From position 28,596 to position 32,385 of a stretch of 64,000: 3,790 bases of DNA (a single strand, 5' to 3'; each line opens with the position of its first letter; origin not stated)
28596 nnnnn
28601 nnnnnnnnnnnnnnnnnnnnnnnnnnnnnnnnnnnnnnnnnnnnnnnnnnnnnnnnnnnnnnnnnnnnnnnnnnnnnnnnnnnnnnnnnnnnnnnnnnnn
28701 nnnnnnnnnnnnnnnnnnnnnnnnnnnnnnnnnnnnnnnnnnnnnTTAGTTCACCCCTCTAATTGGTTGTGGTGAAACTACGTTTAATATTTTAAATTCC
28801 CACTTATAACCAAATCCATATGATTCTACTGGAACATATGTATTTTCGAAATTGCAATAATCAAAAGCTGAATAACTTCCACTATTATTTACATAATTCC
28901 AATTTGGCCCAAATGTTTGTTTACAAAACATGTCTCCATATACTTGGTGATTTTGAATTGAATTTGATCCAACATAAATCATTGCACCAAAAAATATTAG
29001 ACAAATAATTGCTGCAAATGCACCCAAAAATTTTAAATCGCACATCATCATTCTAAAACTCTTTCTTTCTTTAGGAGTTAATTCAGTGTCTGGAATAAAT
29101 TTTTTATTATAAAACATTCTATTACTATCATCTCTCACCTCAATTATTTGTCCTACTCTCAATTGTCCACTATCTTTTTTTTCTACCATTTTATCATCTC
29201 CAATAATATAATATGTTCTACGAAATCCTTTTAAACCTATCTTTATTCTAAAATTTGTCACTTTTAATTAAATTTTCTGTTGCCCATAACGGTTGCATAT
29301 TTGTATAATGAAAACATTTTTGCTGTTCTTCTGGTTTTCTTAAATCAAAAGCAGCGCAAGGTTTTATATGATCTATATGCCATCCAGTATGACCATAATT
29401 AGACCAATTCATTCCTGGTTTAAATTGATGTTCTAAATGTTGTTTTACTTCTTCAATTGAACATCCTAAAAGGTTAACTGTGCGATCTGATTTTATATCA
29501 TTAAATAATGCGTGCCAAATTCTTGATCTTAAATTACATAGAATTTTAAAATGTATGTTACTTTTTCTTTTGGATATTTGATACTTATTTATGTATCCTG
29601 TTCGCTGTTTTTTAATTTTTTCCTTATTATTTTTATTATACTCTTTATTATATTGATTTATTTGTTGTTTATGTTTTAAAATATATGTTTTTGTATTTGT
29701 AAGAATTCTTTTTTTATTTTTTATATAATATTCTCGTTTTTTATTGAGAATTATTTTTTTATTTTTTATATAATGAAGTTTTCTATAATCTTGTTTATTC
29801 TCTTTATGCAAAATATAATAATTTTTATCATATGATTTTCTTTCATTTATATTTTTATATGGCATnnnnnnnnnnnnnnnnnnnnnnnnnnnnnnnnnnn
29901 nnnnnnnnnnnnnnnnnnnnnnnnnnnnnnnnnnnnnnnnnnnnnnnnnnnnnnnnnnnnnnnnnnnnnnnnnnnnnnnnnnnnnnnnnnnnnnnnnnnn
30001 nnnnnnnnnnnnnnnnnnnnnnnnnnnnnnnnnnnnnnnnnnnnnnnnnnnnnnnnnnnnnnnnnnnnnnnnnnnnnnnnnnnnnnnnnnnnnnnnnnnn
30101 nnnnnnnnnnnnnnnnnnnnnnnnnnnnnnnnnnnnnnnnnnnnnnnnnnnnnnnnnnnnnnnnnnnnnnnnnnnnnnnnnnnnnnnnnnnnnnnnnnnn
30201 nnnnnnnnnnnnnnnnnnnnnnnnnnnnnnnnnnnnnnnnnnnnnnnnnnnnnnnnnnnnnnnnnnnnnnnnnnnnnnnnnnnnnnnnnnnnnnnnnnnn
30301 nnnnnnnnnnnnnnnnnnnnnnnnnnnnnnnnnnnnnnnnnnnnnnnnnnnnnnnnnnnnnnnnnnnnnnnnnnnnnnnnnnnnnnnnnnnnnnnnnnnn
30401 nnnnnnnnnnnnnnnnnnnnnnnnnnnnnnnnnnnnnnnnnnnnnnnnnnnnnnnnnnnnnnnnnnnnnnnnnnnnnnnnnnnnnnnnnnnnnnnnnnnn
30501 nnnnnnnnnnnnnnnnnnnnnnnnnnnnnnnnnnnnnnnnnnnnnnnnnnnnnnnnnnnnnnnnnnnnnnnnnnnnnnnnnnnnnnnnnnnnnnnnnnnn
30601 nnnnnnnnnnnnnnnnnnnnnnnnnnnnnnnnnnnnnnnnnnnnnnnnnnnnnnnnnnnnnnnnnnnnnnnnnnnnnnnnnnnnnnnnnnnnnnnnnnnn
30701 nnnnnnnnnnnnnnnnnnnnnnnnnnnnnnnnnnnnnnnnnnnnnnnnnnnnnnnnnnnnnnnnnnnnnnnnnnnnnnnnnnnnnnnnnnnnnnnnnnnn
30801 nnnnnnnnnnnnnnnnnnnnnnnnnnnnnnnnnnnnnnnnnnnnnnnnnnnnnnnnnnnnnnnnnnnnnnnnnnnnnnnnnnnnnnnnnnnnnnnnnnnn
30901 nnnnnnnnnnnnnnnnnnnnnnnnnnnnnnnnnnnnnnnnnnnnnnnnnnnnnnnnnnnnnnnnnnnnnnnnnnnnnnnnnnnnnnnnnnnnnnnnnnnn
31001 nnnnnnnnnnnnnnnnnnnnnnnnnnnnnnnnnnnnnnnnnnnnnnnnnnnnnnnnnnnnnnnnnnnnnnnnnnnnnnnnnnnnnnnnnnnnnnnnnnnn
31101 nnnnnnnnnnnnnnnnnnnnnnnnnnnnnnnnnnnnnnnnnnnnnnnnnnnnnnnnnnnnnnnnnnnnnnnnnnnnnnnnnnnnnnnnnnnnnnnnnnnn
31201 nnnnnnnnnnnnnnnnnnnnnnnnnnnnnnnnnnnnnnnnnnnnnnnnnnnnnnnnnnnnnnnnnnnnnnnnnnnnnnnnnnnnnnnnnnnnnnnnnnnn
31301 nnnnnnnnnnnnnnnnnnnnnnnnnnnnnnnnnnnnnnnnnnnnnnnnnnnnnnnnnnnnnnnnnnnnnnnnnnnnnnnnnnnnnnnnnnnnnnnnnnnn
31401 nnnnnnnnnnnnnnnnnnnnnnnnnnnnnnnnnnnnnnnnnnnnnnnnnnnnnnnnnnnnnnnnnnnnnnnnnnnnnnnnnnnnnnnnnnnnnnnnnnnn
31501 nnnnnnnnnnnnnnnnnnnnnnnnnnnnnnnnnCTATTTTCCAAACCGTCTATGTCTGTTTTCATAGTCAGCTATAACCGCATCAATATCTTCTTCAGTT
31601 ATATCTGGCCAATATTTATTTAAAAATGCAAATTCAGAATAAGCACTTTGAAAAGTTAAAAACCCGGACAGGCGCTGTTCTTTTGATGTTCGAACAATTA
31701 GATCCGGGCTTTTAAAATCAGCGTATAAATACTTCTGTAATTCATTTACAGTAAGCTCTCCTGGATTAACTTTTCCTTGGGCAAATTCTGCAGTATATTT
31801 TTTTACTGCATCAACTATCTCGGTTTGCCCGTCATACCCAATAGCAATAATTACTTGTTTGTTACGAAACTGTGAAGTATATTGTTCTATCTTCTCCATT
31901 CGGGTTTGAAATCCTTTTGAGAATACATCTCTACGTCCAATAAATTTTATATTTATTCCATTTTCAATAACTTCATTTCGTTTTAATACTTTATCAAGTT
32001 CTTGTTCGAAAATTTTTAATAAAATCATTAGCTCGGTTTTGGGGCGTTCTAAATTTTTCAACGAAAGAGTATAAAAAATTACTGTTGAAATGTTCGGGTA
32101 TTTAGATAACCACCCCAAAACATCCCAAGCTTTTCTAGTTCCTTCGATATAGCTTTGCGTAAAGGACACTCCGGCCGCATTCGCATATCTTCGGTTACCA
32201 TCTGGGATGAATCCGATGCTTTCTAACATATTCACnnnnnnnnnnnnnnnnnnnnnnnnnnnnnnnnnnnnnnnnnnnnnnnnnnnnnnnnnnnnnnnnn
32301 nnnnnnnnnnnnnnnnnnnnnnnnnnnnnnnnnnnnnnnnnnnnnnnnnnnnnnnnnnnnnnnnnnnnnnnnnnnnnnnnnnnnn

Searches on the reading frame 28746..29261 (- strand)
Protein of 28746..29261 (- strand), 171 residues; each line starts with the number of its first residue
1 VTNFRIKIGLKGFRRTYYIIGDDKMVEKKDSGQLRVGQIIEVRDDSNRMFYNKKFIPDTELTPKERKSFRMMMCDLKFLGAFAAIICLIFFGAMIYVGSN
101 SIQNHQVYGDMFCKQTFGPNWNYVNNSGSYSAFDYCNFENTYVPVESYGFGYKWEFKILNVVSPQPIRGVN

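Call 7: search_protein_families(library=pfam, proteins=[window:28746-29261:-], max_evalue=0.001)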
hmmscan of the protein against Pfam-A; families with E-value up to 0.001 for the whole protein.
window:28746-29261:- (171 aa): 0 families

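Call 75: search_protein_families(library=phrogs, proteins=[window:28746-29261:-], max_evalue=1)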
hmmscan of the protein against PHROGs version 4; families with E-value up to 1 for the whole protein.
window:28746-29261:- (171 aa): 2 families
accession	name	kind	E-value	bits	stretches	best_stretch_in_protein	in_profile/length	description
phrog_21761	-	unknown function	0.071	14.5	1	96-160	62-124/156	-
phrog_14999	-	unknown function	0.12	13.8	1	22-64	43-84/91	-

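Call 76: search_protein_families(library=pfam, proteins=[window:28746-29261:-], max_evalue=1)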
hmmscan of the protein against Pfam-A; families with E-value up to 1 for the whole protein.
window:28746-29261:- (171 aa): 1 family
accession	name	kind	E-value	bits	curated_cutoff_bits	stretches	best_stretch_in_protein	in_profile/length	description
PF19982.4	DUF6418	-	0.039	14.6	25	1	78-130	46-97/109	Family of unknown function (DUF6418)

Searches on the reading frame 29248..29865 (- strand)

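Call 7: search_protein_families(library=pfam, proteins=[window:29248-29865:-], max_evalue=0.001)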
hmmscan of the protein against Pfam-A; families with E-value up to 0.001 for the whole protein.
window:29248-29865:- (205 aa): 0 families

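Call 75: search_protein_families(library=phrogs, proteins=[window:29248-29865:-], max_evalue=1)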
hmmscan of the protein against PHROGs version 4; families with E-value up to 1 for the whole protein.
window:29248-29865:- (205 aa): 5 families
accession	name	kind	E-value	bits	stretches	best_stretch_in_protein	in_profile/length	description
phrog_1035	-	DNA, RNA and nucleotide metabolism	4.8e-10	40.7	1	66-205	93-214/271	endonuclease VII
phrog_28061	-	unknown function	5e-09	37.5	1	152-204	6-56/62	-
phrog_17714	-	unknown function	0.0088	17.4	1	24-95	15-87/129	-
phrog_33200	-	unknown function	0.034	15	1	113-166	78-130/159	-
phrog_36724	-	unknown function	0.45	11.8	0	4-53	3-52/88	-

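Call 76: search_protein_families(library=pfam, proteins=[window:29248-29865:-], max_evalue=1)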
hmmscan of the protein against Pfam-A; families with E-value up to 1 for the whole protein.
window:29248-29865:- (205 aa): 0 families

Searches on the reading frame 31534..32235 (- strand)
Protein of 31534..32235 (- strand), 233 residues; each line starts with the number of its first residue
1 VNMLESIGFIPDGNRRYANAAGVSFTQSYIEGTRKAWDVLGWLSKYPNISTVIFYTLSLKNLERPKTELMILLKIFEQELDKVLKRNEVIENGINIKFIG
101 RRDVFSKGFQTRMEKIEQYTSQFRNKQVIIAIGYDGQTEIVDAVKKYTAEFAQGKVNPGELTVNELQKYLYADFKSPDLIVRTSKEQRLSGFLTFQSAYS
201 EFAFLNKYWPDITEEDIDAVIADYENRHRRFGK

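Call 7: search_protein_families(library=pfam, proteins=[window:31534-32235:-], max_evalue=0.001)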
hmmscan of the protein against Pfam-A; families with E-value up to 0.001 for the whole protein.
window:31534-32235:- (233 aa): 1 family
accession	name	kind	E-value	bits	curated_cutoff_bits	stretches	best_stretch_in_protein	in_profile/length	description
PF01255.24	Prenyltransf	-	3.7e-56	190.6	27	1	10-232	1-219/219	Putative undecaprenyl diphosphate synthase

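Call 22: search_protein_families(library=ncbifam, proteins=[window:31534-32235:-], max_evalue=0.001)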
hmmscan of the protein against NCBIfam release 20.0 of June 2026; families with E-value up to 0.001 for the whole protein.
window:31534-32235:- (233 aa): 16 families
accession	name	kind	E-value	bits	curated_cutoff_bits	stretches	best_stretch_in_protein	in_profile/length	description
NF011409.0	PRK14835.1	equivalog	2.4e-54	184.5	425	1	6-233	48-279/279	isoprenyl transferase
NF011403.0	PRK14828.1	equivalog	1.1e-50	172.4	348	1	5-233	30-258/258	isoprenyl transferase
TIGR00055.1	uppS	equivalog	4.3e-49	167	109.55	1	6-232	4-228/228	polyprenyl diphosphate synthase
NF011405.0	PRK14830.1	equivalog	2.3e-47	161.7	304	1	2-233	21-250/251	undecaprenyl pyrophosphate synthase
NF011408.0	PRK14834.1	equivalog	1.2e-43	149.4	348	1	6-232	20-244/252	isoprenyl transferase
NF011407.0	PRK14833.1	equivalog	1.7e-43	148.9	325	1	2-233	3-231/233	di-trans,poly-cis-decaprenylcistransferase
NF011406.0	PRK14831.1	subfamily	5.8e-42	143.6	375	1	5-233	25-251/256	undecaprenyl pyrophosphate synthase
NF011414.0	PRK14841.1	equivalog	7.6e-39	133.7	401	1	5-232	5-228/233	isoprenyl transferase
NF011412.0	PRK14839.1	equivalog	5.4e-37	127.5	334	1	7-232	13-227/240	di-trans,poly-cis-decaprenylcistransferase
NF011404.0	PRK14829.1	equivalog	8e-37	126.9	372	1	6-233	33-258/260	isoprenyl transferase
NF011411.0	PRK14838.1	equivalog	2.1e-35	122.2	417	1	7-233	16-238/244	isoprenyl transferase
NF011413.0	PRK14840.1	equivalog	7.4e-34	117.5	410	1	6-233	21-250/250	isoprenyl transferase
NF007596.1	PRK10240.1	equivalog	4.5e-32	111.3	418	1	8-232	20-242/251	(2E,6E)-farnesyl-diphosphate-specific ditrans,polycis-undecaprenyl-diphosphate synthase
NF011402.0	PRK14827.1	equivalog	7.3e-32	110.9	535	1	7-233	71-295/296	decaprenyl diphosphate synthase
NF011415.0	PRK14842.1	equivalog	3.9e-30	105.1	360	1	5-232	10-236/241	isoprenyl transferase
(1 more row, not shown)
